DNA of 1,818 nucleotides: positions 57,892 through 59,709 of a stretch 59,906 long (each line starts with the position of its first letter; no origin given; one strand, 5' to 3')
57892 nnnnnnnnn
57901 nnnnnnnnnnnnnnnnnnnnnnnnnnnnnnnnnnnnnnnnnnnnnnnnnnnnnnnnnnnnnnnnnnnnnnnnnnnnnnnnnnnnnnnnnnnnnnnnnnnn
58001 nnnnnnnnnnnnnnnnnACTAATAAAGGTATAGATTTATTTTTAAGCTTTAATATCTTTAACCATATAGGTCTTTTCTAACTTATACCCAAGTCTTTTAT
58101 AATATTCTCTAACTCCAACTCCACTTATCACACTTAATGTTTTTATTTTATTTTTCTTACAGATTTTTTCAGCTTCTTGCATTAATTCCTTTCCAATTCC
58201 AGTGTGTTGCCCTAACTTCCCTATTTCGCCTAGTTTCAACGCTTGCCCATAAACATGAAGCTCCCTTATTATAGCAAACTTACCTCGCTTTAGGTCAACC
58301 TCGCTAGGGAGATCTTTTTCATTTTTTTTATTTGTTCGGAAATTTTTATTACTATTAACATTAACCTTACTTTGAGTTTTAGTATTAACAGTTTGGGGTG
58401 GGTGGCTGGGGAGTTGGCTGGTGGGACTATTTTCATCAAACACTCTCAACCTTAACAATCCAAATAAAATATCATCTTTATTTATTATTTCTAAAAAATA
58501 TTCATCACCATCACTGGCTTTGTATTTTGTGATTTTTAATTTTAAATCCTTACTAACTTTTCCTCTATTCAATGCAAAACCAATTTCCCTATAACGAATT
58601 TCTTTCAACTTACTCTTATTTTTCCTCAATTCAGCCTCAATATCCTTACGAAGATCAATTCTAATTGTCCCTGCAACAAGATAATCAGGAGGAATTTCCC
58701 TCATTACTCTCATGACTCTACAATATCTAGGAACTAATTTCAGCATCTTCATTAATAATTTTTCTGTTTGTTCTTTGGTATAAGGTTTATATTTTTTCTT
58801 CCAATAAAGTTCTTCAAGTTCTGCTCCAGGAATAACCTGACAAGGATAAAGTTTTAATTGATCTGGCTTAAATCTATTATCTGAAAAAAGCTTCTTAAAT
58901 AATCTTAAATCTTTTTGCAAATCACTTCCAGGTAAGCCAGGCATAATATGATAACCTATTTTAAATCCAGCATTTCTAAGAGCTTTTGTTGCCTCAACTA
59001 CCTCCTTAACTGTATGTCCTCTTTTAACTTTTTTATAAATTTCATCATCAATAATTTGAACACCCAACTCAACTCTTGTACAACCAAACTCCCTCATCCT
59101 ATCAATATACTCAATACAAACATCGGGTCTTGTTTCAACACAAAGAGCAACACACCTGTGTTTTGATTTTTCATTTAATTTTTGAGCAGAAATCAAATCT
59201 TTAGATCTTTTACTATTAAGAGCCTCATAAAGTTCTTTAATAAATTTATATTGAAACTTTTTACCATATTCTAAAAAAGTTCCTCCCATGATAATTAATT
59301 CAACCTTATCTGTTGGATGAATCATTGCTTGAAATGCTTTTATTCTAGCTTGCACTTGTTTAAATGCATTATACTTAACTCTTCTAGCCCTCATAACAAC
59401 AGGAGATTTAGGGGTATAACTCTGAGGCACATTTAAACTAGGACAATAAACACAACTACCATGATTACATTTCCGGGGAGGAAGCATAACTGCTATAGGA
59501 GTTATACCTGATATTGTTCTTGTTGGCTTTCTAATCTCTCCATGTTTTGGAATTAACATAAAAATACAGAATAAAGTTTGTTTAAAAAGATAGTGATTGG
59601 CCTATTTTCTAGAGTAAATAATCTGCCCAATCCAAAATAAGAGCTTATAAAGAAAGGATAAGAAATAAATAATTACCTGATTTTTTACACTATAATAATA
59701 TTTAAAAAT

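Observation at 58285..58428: Elp3 copy of the in-frame insertion element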

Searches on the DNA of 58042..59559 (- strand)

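Call 60: search_rna_families(sources=[L035, L039, L164, L166, L165, L037], threshold=evalue, max_evalue=5)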
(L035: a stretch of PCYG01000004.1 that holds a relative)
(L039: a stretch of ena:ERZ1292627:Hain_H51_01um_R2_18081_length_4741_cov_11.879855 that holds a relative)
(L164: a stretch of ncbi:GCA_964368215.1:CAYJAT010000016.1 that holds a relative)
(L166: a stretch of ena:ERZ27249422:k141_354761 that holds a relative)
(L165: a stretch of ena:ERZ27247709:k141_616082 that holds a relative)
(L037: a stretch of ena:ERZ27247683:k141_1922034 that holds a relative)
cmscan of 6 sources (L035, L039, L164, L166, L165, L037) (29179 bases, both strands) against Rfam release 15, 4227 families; matches with E-value up to 5: 3.
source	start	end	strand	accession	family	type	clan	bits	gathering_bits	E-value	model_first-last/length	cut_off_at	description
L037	1360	1408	+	RF00158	SNORD82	Gene; snRNA; snoRNA; CD-box;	-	22.9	43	2.2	1-70/70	no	Small nucleolar RNA SNORD82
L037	980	1102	-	RF01673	PhrS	Gene; sRNA;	-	21.4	37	0.17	1-212/212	no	PhrS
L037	2044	2145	-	RF00360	snoZ107_R87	Gene; snRNA; snoRNA; CD-box;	-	20.7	50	4.3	1-117/117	no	Small nucleolar RNA Z107/R87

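Call 115: search_with_rna_model(model_id=R1, sources=[L166, L165, L164, L039, L167, L041, L035, L168], max_evalue=0.001, make_alignment=true)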
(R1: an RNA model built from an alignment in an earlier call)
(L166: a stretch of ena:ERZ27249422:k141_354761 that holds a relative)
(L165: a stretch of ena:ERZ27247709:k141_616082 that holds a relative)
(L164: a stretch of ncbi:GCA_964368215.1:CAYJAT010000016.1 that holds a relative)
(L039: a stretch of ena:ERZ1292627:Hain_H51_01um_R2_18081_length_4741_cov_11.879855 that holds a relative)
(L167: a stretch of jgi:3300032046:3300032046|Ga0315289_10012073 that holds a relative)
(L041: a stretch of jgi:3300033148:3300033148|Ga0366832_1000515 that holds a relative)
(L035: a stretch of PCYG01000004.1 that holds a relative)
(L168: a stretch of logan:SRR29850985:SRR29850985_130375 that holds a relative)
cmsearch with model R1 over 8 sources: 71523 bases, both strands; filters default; matches with E-value up to 0.001: 11.
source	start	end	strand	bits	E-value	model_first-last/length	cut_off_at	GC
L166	2791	2832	+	47.1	8.6e-09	1-42/42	no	0.43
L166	3046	3087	+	44.1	4.6e-08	1-42/42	no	0.33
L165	1083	1124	+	43.8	5.6e-08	1-42/42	no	0.5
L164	4725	4766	+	40.1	4.5e-07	1-42/42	no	0.48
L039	3754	3795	+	36.6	3.2e-06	1-42/42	no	0.45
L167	8839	8880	+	35.2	7.3e-06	1-42/42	no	0.36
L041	1069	1111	+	34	1.4e-05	1-42/42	no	0.44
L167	11148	11191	+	33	2.5e-05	1-42/42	no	0.45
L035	709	752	+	32.4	3.6e-05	1-42/42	no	0.43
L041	1512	1553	-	30.4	0.00011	1-42/42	no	0.31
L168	2732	2775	+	27.1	0.00071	1-42/42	no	0.41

Alignment A7: 11 matches aligned to the model, 45 columns, each read 5' to 3' on its own strand. Consensus structure (alignment columns), stored with it:
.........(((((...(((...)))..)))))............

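Call 117: build_rna_model(alignment_id=A7)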
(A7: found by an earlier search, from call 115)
Model R2 built from alignment A7 (11 sequences, 45 columns); structure: stored with the alignment.
model positions 42; base pairs 8; branch points 0; effective number of sequences 11; information 0.791 bits per position. Calibrated on 0.2 Mb of random sequence (short: E-values are rough).
structure used (alignment columns):
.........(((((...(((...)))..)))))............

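Call 118: search_with_rna_model(model_id=R2, sources=[window, L001, L002, L003, L004, L005, L006, L007, L008, L009, L010, L011, L012, L013, L014, L015, L016, L017, L018, L019, L020, L021, L022, L023, L024, L025, L026, L027, L028, L029, L030, L031, L032, L033, L034, L035, L036, L037, L039, L041, L042, L043, L164, L165, L166, L167, L168, L169, L170], max_evalue=1)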
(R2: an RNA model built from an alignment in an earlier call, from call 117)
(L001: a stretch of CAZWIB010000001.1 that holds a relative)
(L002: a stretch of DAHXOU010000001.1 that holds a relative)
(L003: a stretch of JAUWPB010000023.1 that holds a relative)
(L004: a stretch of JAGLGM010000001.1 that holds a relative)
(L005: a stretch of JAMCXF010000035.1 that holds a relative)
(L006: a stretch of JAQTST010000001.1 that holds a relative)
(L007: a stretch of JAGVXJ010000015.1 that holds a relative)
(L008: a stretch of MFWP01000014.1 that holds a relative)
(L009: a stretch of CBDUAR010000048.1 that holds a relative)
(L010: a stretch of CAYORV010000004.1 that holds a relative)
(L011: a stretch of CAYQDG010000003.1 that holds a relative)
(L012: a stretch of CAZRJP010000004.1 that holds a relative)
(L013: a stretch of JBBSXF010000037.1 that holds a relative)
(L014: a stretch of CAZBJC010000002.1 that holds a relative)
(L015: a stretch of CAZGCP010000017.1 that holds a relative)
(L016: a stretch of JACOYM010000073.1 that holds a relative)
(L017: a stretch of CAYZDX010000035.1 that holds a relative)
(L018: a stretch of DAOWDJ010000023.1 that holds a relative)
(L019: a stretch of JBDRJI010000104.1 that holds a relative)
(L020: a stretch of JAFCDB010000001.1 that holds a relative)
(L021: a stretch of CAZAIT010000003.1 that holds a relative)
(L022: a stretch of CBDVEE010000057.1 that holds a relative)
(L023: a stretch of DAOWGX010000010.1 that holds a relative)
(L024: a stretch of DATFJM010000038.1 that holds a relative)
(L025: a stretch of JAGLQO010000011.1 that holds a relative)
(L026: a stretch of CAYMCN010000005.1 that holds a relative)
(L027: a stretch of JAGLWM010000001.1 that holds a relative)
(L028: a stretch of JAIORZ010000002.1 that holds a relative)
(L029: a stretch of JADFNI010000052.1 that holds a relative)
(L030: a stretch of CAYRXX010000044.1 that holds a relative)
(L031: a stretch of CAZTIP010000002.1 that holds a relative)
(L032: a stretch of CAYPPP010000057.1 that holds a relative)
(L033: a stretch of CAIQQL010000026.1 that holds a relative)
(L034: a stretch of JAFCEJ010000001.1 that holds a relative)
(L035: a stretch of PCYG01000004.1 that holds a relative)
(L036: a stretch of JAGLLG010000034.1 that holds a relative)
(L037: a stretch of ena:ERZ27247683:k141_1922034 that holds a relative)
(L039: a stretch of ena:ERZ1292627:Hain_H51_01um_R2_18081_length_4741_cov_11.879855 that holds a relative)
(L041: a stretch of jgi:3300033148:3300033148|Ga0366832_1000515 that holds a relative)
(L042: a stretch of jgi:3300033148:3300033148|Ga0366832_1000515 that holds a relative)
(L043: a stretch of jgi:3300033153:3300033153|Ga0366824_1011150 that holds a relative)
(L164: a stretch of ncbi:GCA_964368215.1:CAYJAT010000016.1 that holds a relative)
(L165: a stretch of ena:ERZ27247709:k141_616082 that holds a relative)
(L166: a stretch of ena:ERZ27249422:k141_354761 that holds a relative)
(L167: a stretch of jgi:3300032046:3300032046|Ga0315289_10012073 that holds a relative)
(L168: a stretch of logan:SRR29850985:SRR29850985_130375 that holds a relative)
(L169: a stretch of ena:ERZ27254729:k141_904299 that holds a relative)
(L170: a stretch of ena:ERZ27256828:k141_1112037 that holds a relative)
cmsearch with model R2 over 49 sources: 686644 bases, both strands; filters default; matches with E-value up to 1: 23.
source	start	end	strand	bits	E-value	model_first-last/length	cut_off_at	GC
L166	2791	2832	+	49.2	2.7e-08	1-42/42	no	0.43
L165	1083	1124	+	45.8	1.8e-07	1-42/42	no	0.5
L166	3046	3087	+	45.6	2.1e-07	1-42/42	no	0.33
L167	8839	8880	+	42.7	1.1e-06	1-42/42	no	0.36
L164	4725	4766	+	41.8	1.8e-06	1-42/42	no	0.48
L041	1069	1111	+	39.3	7.4e-06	1-42/42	no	0.44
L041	1512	1553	-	39.2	8e-06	1-42/42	no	0.31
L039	3754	3795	+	38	1.5e-05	1-42/42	no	0.45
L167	11148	11191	+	34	0.00015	1-42/42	no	0.45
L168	2732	2775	+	32.2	0.00042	1-42/42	no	0.41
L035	709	752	+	32.2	0.00042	1-42/42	no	0.43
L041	20611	20652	+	22.4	0.11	1-42/42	no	0.4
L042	8736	8777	+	22.4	0.11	1-42/42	no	0.4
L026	5605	5658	+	22.3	0.11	1-42/42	no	0.33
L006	6708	6737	+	22.2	0.12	9-38/42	no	0.4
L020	8060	8103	+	21.6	0.18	1-42/42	no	0.45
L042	10714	10755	-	21.2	0.22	1-42/42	no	0.43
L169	17189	17230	-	20.5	0.32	1-42/42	no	0.4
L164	3863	3902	-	20.5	0.32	1-42/42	no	0.15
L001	7730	7769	-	20.4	0.35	1-42/42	no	0.2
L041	11127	11160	+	20.3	0.37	1-42/42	no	0.29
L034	10265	10305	-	19.5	0.57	1-42/42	no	0.27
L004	8576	8618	+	18.6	0.97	1-42/42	no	0.23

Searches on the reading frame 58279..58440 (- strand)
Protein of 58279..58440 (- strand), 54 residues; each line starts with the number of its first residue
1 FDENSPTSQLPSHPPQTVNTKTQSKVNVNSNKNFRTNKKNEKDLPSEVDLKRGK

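Call 102: search_protein_representatives(protein=window:58279-58440:-)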
Query: 54 residues. Proteins with E-value up to 0.001 (for the whole library): 0; up to 1e-10: 0; up to 1e-30: 0. The best 0 are listed.
